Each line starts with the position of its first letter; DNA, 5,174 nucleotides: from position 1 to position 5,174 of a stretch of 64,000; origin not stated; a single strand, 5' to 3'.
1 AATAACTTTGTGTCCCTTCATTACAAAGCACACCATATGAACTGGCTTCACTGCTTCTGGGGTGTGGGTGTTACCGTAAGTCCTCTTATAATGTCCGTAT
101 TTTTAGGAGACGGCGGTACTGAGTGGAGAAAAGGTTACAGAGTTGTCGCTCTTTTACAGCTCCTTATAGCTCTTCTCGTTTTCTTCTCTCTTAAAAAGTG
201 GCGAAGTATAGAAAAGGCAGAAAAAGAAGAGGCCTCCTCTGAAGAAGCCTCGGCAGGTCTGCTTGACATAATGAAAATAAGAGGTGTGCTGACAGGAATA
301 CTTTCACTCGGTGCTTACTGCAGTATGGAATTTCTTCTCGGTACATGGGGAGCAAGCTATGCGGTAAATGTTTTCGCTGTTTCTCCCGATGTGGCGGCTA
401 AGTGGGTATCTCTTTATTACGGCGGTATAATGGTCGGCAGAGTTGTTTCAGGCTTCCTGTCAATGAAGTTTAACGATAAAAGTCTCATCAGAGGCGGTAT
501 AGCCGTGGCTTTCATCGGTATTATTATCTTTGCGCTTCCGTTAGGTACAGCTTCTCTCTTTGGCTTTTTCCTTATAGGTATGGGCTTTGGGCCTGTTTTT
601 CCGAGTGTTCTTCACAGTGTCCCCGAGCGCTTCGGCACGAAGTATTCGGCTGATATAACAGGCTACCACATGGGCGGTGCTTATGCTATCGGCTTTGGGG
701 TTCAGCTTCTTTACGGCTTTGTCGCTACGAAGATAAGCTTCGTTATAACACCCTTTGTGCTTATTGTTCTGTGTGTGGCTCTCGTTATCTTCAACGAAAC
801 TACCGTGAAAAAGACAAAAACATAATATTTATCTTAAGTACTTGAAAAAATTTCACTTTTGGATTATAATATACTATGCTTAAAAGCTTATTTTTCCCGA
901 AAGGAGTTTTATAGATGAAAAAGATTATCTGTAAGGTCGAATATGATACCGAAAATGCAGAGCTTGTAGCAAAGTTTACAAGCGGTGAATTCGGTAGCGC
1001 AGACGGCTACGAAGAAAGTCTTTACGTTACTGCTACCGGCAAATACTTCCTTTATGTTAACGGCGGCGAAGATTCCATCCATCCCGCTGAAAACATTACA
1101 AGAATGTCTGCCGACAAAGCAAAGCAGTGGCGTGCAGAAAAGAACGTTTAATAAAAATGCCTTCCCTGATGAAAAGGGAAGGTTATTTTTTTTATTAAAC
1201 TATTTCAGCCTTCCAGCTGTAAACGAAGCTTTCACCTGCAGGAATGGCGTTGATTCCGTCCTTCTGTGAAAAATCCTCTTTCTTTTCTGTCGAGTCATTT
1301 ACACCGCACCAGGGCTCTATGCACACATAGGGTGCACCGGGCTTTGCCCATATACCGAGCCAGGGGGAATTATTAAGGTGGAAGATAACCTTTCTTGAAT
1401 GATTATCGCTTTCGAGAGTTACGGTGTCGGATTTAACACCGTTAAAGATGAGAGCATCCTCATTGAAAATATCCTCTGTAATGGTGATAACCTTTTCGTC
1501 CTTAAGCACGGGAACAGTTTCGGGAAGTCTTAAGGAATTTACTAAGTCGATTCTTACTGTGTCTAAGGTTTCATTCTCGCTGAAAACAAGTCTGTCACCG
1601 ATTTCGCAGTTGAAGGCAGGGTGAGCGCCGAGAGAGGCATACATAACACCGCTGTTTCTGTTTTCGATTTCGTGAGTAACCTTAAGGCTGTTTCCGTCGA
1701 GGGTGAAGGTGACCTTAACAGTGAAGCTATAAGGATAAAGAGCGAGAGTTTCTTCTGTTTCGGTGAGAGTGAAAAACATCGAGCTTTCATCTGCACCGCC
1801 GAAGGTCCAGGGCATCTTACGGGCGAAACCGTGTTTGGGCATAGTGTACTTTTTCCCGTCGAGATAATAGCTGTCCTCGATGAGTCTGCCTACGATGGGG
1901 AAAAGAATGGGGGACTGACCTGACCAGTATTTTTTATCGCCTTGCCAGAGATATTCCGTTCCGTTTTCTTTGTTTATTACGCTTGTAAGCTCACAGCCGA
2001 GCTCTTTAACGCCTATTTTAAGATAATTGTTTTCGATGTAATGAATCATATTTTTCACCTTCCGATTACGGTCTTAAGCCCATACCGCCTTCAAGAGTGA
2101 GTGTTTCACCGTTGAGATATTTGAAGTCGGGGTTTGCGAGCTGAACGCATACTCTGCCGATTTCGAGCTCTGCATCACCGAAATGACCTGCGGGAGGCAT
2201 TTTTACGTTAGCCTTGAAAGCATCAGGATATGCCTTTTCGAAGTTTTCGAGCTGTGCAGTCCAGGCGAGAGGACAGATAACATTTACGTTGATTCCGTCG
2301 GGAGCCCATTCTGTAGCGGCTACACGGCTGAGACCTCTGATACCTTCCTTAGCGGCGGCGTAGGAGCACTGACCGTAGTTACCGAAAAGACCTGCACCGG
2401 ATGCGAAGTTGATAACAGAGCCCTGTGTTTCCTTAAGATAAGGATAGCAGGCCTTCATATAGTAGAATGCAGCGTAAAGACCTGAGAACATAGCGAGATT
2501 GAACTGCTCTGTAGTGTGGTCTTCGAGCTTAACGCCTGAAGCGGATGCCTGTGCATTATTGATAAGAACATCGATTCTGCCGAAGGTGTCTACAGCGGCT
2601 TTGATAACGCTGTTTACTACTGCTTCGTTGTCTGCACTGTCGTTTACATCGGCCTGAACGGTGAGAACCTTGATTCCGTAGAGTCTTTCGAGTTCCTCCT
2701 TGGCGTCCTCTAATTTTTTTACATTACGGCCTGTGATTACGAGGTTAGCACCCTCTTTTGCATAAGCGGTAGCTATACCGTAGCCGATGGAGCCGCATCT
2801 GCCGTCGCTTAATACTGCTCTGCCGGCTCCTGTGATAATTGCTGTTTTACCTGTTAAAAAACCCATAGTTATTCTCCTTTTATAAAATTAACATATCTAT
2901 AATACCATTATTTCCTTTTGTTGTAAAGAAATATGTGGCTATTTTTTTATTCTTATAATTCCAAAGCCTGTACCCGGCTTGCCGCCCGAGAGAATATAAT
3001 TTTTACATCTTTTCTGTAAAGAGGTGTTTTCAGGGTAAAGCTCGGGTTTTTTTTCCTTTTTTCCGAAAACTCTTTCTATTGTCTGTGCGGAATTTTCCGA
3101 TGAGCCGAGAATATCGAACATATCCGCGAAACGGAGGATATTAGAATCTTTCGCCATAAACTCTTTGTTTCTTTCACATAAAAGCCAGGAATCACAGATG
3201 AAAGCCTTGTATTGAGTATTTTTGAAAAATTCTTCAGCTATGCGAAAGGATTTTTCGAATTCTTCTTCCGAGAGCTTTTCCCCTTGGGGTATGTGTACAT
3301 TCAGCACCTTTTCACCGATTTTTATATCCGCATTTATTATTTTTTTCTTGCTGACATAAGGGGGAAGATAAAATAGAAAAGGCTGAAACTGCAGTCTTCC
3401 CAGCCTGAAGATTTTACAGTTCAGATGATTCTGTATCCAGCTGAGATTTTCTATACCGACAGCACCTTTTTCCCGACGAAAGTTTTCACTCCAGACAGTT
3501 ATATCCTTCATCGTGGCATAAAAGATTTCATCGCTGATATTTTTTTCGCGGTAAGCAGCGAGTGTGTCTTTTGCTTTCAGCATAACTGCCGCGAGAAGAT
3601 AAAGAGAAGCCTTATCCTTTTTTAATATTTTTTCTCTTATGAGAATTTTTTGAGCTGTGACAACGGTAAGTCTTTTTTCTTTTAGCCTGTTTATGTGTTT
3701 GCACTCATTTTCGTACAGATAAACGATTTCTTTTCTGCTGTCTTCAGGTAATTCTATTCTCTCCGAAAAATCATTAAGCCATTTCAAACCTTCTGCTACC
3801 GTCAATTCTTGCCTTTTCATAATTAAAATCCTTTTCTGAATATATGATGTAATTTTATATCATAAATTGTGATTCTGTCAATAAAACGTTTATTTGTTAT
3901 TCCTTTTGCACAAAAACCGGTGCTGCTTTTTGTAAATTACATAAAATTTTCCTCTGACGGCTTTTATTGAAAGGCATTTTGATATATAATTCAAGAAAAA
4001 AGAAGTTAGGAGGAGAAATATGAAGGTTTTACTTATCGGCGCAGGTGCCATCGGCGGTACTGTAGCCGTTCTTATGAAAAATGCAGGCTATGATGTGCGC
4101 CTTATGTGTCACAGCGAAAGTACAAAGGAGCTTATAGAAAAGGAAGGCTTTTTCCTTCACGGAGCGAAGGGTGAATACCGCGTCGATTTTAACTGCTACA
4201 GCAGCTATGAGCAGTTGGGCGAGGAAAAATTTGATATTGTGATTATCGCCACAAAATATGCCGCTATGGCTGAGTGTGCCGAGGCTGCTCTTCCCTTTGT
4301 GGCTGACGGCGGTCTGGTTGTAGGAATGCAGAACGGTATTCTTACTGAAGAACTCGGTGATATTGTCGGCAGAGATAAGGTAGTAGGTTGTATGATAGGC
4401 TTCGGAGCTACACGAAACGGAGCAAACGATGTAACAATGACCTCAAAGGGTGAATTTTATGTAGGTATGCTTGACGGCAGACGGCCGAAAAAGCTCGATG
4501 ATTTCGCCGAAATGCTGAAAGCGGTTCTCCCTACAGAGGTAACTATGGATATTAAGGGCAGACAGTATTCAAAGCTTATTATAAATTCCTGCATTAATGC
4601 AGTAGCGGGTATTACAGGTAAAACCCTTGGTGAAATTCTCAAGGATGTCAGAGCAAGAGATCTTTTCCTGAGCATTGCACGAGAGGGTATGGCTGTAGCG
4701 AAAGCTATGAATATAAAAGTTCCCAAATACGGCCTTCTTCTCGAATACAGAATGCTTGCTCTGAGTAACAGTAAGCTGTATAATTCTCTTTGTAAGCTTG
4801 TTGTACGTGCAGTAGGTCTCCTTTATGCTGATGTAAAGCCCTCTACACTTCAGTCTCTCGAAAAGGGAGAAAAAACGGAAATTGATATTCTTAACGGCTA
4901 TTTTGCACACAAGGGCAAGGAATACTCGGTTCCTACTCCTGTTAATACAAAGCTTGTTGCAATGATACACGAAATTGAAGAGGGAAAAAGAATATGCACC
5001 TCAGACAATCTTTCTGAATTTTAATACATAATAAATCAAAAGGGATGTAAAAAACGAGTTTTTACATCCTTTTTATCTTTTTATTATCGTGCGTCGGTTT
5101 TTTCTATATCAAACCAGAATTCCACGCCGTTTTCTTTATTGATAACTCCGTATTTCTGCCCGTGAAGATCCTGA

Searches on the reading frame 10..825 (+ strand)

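Call 68: search_protein_families(library=pfam, max_evalue=1e-8, proteins=[window:10-825:+])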
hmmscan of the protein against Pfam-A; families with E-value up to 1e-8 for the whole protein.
window:10-825:+ (271 aa): 1 family
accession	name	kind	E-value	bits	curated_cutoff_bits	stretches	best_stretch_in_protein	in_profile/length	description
PF07690.21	MFS_1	-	6.7e-17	61.9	33.4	1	9-229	122-343/347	Major Facilitator Superfamily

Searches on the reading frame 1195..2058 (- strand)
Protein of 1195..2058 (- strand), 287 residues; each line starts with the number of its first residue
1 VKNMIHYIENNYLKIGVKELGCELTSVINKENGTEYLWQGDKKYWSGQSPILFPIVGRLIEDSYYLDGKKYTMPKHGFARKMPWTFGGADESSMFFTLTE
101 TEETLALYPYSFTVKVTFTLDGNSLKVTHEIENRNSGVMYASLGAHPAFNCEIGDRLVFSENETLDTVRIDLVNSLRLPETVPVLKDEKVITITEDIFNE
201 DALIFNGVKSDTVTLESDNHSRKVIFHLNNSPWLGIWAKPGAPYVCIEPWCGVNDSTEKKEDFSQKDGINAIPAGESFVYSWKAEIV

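Call 68: search_protein_families(library=pfam, max_evalue=1e-8, proteins=[window:1195-2058:-])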
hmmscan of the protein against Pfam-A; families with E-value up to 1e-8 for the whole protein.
window:1195-2058:- (287 aa): 1 family
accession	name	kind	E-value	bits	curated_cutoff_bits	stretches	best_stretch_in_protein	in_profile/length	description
PF01263.26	Aldose_epim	-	3.2e-31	109.3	27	1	8-252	5-267/299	Aldose 1-epimerase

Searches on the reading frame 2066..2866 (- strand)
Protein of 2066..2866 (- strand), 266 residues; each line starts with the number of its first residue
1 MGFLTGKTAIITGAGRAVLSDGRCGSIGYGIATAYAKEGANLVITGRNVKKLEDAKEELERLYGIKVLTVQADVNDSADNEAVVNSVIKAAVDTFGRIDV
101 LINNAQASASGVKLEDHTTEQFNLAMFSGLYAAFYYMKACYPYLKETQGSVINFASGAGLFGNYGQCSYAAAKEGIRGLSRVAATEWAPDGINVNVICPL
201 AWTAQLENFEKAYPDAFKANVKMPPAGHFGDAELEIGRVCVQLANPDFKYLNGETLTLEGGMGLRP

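Call 68: search_protein_families(library=pfam, max_evalue=1e-8, proteins=[window:2066-2866:-])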
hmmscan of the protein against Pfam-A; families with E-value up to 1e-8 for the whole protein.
window:2066-2866:- (266 aa): 3 families
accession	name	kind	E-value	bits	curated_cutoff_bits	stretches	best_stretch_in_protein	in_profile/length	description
PF13561.12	adh_short_C2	-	3.7e-44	151.5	27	1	26-262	7-235/236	Enoyl-(Acyl carrier protein) reductase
PF00106.31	adh_short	-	3e-38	131.7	26.6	1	21-202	6-182/195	short chain dehydrogenase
PF08659.16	KR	-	2.6e-13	50.7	22.6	1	22-180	7-160/180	KR domain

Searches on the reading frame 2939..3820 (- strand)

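Call 68: search_protein_families(library=pfam, max_evalue=1e-8, proteins=[window:2939-3820:-])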
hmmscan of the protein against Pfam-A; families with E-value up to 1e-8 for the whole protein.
window:2939-3820:- (293 aa): 2 families
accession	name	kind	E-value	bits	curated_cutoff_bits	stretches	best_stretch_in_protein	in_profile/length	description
PF18164.7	GNAT_C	-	3.8e-41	140.7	22.8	1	137-289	1-142/142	GNAT-like C-terminal domain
PF18082.7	NAT_N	-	4.6e-19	70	27.8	1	15-135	3-129/129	N-acyltransferase N-terminal domain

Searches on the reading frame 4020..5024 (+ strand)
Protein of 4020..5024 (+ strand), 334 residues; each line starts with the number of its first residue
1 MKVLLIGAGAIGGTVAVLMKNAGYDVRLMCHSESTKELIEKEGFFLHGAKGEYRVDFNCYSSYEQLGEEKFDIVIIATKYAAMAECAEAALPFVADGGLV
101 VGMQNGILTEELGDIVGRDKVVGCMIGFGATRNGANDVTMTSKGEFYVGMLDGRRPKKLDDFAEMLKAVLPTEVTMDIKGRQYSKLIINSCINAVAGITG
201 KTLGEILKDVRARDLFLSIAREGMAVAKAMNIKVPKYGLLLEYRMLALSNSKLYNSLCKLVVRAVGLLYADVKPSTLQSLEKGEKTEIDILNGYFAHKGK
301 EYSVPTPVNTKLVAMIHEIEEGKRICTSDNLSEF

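Call 68: search_protein_families(library=pfam, max_evalue=1e-8, proteins=[window:4020-5024:+])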
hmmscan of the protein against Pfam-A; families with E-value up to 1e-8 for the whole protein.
window:4020-5024:+ (334 aa): 2 families
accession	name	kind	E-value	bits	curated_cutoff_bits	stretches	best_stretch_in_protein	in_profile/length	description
PF08546.17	ApbA_C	-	7.5e-28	97.8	22.7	1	177-320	1-125/125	Ketopantoate reductase PanE/ApbA C terminal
PF02558.23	ApbA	-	1.1e-24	87.2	22.2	1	3-152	1-149/150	Ketopantoate reductase PanE/ApbA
